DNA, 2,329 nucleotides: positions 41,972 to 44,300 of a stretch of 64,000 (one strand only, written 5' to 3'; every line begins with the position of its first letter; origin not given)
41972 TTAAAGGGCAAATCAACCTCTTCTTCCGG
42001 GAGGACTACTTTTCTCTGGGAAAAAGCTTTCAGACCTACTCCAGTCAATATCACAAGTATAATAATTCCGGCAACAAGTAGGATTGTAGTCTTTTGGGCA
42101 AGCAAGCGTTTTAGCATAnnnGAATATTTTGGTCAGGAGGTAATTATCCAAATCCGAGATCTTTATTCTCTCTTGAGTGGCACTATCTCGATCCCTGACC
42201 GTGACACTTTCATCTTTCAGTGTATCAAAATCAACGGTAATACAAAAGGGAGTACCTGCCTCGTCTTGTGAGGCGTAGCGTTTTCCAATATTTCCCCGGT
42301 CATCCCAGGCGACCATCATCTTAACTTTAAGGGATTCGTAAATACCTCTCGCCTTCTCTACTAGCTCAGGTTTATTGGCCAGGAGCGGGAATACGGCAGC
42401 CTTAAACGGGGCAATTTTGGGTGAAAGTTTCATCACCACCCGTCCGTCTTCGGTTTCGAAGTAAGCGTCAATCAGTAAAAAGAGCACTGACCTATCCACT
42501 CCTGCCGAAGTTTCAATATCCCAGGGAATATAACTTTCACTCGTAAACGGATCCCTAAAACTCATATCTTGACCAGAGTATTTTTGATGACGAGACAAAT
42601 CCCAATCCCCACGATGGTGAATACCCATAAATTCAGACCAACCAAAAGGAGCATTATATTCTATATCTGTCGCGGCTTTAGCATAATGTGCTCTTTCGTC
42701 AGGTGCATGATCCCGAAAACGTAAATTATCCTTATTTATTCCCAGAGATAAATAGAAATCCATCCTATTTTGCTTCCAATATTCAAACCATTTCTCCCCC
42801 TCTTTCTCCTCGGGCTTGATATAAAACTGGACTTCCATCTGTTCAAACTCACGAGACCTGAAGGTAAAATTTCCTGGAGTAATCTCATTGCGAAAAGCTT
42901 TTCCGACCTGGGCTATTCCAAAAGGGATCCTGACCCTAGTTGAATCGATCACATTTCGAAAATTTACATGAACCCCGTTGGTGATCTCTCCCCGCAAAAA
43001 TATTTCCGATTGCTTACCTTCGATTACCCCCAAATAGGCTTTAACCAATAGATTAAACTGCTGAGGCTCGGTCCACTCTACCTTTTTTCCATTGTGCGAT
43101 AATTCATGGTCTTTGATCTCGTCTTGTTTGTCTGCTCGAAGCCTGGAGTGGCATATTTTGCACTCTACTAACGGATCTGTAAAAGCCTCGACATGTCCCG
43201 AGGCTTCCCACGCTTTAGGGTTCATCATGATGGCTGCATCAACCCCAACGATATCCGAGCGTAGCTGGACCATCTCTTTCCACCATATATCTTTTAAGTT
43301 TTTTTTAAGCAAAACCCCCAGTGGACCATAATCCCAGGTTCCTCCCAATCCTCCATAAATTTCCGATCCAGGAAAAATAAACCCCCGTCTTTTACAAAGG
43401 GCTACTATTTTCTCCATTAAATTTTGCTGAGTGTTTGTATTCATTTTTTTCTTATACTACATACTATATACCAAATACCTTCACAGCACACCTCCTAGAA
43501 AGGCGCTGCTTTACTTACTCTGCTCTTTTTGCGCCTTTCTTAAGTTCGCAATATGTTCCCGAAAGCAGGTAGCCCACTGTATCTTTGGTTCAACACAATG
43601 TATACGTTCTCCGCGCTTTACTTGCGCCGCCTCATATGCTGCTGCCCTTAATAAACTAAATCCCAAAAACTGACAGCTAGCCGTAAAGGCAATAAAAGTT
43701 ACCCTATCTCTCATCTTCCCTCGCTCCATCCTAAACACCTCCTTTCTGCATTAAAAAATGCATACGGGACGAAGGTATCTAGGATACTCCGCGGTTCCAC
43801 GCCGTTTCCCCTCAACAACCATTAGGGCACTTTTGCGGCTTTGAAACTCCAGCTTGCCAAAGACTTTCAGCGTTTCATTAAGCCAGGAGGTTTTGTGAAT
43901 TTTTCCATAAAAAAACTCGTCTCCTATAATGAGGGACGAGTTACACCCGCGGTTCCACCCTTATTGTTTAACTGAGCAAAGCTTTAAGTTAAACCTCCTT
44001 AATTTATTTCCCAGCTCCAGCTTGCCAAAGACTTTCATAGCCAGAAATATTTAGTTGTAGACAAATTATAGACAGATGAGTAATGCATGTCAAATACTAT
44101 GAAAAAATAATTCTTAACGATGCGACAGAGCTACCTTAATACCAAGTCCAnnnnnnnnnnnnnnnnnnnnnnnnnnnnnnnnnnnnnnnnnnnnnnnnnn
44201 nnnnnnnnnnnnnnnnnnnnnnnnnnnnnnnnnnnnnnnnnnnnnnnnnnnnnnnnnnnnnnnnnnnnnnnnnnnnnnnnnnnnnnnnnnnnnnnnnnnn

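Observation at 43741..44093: Tandem glycine T-box leader with consensus promoter and intrinsic terminator upstream of glyQS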

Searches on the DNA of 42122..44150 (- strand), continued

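Call 35: search_with_rna_model(model_id=R1, sources=[L001, L002, L003, L004, L005, L006, L007, L008, L009, L010, L011, L012, L013, L014, L015, L016, L017, L018, L019, L020, L021, L022, L023, L024, L025, L026, L027, L028, L029, L030, L031, L032, L033, L034, L035, L036, L037, L038, L039, L040, L041, L042, L043, L044, L045, L046, L047, L048, L049, L050, L051, L052, L053, L054, L055, L056, L057, L058, L059, L060, L061, L062, L063, L064, L065, L066, L067, L068, L069, L070, L071, L072, L073, L074, L075, L076, L077, L078, L079, L080, L084, L085, L086, L087, L088, L089, L090, L091, L092, L093], max_evalue=1)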
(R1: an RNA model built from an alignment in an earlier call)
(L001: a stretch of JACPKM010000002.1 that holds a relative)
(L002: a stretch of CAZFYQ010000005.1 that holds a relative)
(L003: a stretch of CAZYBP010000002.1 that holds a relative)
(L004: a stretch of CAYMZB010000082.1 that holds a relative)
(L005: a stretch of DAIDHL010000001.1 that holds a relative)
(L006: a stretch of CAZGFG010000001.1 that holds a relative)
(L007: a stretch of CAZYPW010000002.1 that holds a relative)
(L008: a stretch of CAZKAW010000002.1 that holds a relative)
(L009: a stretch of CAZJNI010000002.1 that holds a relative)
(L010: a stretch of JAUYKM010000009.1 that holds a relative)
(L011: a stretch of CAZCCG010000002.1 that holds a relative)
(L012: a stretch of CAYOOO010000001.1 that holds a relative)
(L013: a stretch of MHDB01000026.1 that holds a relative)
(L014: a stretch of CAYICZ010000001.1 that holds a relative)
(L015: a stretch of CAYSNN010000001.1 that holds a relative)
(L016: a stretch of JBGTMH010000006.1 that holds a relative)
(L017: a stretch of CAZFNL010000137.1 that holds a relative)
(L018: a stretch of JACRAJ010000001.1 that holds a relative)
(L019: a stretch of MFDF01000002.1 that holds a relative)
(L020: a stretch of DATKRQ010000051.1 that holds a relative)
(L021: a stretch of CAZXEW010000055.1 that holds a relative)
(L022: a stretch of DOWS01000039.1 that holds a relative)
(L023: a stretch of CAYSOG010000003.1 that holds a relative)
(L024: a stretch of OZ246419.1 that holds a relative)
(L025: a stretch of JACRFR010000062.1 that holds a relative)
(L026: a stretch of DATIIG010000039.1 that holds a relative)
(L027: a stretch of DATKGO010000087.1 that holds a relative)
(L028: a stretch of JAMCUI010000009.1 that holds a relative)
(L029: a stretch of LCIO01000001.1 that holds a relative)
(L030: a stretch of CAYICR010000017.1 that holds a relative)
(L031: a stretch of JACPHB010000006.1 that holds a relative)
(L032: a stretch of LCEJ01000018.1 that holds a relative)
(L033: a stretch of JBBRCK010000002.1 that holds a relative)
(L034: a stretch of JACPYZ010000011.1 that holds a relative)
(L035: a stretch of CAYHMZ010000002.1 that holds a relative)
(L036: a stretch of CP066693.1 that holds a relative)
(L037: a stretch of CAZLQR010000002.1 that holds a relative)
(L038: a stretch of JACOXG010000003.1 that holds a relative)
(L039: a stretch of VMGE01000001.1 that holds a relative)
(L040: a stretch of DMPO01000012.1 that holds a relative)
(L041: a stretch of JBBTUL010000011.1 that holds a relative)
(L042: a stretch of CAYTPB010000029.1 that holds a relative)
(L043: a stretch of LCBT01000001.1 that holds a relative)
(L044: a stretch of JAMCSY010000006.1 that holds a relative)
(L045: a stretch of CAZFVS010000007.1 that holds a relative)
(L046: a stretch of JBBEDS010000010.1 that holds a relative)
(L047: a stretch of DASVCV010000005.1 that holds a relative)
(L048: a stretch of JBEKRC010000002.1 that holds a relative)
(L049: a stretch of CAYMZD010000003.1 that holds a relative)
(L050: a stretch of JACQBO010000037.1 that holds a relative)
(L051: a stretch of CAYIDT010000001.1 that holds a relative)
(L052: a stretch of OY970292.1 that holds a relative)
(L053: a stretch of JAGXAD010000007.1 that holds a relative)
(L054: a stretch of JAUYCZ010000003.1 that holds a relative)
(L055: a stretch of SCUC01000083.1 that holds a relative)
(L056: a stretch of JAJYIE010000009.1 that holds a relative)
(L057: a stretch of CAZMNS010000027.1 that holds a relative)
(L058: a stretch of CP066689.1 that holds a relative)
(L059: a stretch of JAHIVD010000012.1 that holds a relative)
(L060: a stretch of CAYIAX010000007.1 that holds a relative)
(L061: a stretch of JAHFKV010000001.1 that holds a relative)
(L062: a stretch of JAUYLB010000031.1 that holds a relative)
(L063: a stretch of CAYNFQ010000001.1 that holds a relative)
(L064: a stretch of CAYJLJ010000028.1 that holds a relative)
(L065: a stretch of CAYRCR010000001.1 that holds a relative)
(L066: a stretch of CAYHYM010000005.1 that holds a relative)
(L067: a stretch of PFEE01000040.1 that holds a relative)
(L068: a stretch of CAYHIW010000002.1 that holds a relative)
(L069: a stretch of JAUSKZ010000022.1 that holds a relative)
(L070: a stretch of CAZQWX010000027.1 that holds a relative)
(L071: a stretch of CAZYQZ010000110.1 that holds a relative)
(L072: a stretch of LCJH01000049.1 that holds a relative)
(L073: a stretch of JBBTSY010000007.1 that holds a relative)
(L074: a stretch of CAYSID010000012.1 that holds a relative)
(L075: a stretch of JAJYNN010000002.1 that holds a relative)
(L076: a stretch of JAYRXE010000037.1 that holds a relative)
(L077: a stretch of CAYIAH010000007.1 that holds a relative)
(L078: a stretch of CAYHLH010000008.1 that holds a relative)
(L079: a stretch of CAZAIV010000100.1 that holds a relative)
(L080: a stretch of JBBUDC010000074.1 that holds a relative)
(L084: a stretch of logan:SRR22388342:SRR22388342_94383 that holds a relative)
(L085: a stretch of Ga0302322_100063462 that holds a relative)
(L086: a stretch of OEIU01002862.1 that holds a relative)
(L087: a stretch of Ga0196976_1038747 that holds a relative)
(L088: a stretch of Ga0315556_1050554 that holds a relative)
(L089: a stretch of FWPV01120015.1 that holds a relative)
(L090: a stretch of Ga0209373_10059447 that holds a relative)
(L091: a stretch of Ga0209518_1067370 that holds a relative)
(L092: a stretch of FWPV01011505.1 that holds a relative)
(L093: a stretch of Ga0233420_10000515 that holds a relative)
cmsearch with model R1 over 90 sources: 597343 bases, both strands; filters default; matches with E-value up to 1: 17.
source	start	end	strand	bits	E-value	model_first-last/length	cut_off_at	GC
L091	473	585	-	106.5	1.4e-28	1-114/114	no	0.5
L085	2572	2681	-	104.1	6.8e-28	1-114/114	no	0.58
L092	10395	10500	-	102.3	2.4e-27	1-114/114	no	0.65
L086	5056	5166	+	99.6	1.4e-26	1-114/114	no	0.64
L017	2851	2963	+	94.7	4e-25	1-114/114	no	0.41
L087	164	268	-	92.8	1.4e-24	1-114/114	no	0.65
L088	1173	1283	+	91.3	3.7e-24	1-114/114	no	0.62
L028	2851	2963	+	89.6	1.2e-23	1-114/114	no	0.44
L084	102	271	+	85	2.6e-22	1-114/114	no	0.43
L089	1639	1783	-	84.8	3e-22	1-114/114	no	0.59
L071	2257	2361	+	81.8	2.3e-21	1-114/114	no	0.49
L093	9699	9817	+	79.4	1.1e-20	1-114/114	no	0.52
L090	510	628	-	75.5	1.5e-19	1-114/114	no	0.45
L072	2846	2952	+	50.2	3.6e-12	1-114/114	no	0.46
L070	205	293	+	39.8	3.9e-09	1-114/114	no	0.42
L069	175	292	+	13.8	0.15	1-114/114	no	0.39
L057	5680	5768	+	11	0.97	1-114/114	no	0.33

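Call 37: search_with_rna_model(model_id=R1, sources=[window, L017, L028, L070, L071, L072, L084, L085, L086, L087, L088, L089, L090, L091, L092, L093], max_evalue=0.000001, make_alignment=true)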
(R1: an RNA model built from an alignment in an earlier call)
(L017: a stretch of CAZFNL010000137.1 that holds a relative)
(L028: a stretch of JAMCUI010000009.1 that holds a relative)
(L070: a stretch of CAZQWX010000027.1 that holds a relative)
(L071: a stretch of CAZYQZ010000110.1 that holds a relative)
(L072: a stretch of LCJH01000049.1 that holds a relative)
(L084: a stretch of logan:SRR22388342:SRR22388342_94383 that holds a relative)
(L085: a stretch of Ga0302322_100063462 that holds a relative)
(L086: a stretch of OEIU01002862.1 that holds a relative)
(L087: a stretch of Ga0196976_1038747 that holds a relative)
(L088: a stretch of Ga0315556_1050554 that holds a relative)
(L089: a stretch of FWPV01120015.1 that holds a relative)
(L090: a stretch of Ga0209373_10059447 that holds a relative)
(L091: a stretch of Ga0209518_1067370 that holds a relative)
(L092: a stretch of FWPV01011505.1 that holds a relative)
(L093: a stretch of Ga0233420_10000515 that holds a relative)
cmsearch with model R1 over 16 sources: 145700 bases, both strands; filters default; matches with E-value up to 0.000001: 17.
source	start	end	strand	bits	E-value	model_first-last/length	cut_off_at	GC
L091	473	585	-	106.5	3.3e-29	1-114/114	no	0.5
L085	2572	2681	-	104.1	1.7e-28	1-114/114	no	0.58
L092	10395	10500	-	102.3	5.8e-28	1-114/114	no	0.65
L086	5056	5166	+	99.6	3.5e-27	1-114/114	no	0.64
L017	2851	2963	+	94.7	9.7e-26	1-114/114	no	0.41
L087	164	268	-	92.8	3.4e-25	1-114/114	no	0.65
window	43929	44048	-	91.9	6.3e-25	1-114/114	no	0.43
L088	1173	1283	+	91.3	9e-25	1-114/114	no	0.62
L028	2851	2963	+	89.6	2.8e-24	1-114/114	no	0.44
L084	102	271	+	85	6.3e-23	1-114/114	no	0.43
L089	1639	1783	-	84.8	7.3e-23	1-114/114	no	0.59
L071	2257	2361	+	81.8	5.5e-22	1-114/114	no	0.49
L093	9699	9817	+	79.4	2.7e-21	1-114/114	no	0.52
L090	510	628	-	75.5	3.7e-20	1-114/114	no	0.45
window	43762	43880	-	63.7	1e-16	1-114/114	no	0.5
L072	2846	2952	+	50.2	8.7e-13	1-114/114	no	0.46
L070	205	293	+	39.8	9.6e-10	1-114/114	no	0.42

Alignment A2: 17 matches aligned to the model, 185 columns, each read 5' to 3' on its own strand. Consensus structure (alignment columns), stored with it:
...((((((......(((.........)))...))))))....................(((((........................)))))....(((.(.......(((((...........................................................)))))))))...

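Call 54: search_rna_families(sources=[L085, L087, L088, L089, L090, L091, L084], threshold=evalue, max_evalue=0.01, show_alignments=1)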
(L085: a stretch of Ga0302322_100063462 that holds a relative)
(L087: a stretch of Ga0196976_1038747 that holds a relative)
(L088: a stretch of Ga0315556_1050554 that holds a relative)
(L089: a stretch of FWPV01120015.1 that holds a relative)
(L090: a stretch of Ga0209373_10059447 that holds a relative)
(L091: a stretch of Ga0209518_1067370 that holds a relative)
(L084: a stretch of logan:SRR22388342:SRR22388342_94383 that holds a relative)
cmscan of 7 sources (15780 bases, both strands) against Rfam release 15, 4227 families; matches with E-value up to 0.01: 3.
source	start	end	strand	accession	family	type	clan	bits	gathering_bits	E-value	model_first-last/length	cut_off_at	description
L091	473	711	-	RF00230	T-box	Cis-reg; leader;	-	51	93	8e-09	1-219/219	no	T-box leader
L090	510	722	-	RF00230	T-box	Cis-reg; leader;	-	42.7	93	1.1e-06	1-219/219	no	T-box leader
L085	2572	2868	-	RF00230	T-box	Cis-reg; leader;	-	40.5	93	4e-06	1-219/219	no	T-box leader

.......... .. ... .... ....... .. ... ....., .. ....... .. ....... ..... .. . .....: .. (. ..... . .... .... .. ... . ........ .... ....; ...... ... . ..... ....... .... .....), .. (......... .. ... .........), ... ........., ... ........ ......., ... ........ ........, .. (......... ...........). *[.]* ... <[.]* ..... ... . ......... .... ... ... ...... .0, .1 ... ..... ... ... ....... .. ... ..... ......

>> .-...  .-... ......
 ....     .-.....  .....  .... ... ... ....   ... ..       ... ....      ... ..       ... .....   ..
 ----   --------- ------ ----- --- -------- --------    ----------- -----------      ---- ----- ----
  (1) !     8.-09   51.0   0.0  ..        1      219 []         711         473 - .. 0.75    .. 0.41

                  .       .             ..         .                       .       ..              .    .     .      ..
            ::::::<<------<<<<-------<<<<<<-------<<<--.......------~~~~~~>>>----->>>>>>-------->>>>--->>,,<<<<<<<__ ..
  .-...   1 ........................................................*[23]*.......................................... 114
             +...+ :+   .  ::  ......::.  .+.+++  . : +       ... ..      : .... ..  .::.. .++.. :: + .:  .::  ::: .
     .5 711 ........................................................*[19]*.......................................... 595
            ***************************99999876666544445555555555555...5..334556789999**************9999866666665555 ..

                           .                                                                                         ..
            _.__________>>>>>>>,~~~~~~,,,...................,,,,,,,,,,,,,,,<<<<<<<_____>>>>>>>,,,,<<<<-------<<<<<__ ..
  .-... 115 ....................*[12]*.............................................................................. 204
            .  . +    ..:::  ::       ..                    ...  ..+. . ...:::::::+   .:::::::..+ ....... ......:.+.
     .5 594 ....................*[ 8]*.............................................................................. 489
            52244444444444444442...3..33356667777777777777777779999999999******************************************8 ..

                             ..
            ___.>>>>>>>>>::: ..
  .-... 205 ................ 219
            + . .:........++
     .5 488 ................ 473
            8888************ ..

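Call 81: search_with_rna_model(model_id=R1, sources=[L094, L095, L096], max_evalue=1)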
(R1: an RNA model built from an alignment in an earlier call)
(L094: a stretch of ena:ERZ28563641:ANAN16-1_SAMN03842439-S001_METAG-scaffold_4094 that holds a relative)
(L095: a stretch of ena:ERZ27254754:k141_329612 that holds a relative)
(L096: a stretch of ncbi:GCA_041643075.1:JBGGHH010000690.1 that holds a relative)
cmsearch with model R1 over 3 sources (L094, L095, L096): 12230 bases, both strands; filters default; matches with E-value up to 1: 2.
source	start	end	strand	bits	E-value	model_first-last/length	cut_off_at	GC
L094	92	210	+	56.3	1.3e-15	1-114/114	no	0.41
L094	278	408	+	48.7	2e-13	1-114/114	no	0.4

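Call 84: search_with_rna_model(model_id=R1, source=L094, max_evalue=0.001, show_alignments=2)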
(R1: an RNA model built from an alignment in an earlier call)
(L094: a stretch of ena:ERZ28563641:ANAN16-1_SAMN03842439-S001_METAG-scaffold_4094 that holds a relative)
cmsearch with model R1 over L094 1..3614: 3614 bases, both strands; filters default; matches with E-value up to 0.001: 2.
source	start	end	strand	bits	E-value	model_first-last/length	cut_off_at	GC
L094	92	210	+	56.3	3.7e-16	1-114/114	no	0.41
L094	278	408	+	48.7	5.9e-14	1-114/114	no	0.4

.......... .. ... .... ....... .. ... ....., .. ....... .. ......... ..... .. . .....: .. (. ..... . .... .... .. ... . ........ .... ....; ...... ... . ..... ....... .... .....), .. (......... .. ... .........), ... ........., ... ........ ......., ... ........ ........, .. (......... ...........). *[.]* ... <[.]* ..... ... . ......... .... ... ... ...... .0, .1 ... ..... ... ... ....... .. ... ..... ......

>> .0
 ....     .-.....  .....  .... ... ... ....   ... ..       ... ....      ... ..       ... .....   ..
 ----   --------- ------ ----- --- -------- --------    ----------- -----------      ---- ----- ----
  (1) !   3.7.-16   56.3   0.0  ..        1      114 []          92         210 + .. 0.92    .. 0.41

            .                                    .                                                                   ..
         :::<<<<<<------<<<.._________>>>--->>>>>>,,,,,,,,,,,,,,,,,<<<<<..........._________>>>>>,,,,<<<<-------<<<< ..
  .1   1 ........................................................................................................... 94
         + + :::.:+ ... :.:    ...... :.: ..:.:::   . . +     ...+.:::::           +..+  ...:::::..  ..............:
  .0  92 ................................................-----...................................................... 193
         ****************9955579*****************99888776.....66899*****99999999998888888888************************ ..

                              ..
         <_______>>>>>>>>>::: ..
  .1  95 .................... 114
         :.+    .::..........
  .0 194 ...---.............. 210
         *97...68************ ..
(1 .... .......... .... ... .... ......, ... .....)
